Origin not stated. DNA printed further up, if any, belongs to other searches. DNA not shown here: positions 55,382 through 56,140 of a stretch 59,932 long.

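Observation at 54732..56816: terL is split into separate ATPase and nuclease genes by an unrelated 152-aa ORF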

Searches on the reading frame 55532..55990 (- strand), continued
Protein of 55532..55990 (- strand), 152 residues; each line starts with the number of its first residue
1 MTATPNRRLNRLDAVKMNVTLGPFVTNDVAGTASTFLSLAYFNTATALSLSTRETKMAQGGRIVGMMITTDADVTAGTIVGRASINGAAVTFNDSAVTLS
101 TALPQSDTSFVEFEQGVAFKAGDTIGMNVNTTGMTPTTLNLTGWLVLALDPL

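Call 105: search_protein_families(library=pfam, proteins=[L007:1818-2396:+, L007:73-1818:+, L175:192-572:+], max_evalue=0.01)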
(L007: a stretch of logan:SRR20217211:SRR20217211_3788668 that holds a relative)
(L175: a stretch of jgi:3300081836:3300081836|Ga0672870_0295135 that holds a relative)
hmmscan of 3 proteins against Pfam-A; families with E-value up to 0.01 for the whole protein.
L007:1818-2396:+ (193 aa): 1 family
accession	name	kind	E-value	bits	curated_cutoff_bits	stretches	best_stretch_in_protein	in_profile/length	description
PF18741.7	MTES_1575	-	0.00031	21.2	38.2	1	94-160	23-89/96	REase_MTES_1575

L007:73-1818:+ (582 aa): 0 families

L175:192-572:+ (127 aa): 1 family
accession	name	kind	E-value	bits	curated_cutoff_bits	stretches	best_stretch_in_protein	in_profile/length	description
PF06035.17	Peptidase_C93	-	0.0077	16.5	27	0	7-82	44-121/162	Bacterial transglutaminase-like cysteine proteinase BTLCP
